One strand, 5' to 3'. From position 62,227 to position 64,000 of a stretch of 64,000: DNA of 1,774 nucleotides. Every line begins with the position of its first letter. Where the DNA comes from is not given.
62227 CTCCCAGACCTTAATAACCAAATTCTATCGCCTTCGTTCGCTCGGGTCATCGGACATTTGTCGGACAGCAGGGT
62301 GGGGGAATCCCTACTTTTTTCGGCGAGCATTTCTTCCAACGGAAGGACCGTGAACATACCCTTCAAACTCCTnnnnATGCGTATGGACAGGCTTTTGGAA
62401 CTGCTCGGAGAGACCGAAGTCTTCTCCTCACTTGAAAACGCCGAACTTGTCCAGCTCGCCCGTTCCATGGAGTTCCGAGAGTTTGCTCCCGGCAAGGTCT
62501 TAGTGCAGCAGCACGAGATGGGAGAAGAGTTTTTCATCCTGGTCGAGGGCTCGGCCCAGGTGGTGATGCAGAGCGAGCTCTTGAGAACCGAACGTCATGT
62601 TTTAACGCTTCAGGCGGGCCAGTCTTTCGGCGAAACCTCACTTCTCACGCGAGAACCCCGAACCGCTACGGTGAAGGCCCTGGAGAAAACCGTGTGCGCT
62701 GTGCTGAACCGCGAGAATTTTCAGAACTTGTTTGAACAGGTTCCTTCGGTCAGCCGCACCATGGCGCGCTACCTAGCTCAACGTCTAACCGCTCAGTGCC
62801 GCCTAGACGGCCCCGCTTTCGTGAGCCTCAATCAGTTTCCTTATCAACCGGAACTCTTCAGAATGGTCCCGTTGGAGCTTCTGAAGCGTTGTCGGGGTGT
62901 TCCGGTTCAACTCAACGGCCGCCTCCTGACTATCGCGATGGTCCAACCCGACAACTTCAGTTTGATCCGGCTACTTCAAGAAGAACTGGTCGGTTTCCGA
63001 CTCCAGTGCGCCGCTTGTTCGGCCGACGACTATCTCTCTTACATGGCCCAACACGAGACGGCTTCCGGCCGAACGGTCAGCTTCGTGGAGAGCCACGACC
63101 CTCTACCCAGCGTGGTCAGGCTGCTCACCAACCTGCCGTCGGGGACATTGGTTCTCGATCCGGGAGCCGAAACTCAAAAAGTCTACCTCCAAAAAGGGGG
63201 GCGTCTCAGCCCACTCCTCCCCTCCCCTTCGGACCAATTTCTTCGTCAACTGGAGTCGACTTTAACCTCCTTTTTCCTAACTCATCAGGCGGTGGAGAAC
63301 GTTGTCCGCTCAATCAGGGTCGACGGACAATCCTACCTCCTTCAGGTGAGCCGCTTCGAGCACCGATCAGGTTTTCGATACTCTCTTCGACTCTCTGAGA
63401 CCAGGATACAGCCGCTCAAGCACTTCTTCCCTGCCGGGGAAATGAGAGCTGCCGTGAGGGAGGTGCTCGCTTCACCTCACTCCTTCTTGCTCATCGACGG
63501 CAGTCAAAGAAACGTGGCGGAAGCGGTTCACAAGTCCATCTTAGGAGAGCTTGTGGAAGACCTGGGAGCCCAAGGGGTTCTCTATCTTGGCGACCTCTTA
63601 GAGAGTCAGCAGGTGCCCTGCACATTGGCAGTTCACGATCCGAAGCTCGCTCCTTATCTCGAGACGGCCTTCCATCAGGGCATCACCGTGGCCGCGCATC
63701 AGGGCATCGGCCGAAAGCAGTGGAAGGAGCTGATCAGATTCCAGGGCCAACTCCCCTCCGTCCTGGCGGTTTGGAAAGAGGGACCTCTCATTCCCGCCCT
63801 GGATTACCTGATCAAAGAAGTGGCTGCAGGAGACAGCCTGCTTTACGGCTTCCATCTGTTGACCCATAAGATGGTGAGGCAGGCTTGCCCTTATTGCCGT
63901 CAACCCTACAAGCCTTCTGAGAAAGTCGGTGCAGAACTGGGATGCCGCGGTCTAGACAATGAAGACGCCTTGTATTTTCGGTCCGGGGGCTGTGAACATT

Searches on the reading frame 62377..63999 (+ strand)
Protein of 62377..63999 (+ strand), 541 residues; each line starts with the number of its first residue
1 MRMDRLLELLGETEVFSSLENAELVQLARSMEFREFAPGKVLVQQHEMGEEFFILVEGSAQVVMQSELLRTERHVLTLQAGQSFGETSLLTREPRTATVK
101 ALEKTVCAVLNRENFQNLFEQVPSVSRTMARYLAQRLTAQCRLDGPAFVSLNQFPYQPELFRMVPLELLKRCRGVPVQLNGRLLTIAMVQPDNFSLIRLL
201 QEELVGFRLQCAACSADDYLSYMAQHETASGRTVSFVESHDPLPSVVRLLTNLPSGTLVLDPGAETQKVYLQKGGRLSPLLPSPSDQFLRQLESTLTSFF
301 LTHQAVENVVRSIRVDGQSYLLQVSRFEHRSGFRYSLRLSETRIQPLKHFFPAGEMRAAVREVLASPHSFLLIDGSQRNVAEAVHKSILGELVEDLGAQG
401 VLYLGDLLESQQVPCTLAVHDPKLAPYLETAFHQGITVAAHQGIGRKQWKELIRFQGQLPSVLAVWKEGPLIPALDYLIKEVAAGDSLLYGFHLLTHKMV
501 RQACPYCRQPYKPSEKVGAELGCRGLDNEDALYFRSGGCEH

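Call 46: search_protein_families(library=pfam, proteins=[window:62377-63999:+], max_evalue=0.001)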
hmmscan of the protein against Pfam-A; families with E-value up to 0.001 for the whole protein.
window:62377-63999:+ (541 aa): 2 families
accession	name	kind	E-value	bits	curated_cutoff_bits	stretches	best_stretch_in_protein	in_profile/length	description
PF00027.35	cNMP_binding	-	4e-19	68.8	27.5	1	34-121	2-88/89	Cyclic nucleotide-binding domain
PF05157.20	MshEN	-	1e-09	38.6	23.1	1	148-227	5-84/90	MshEN domain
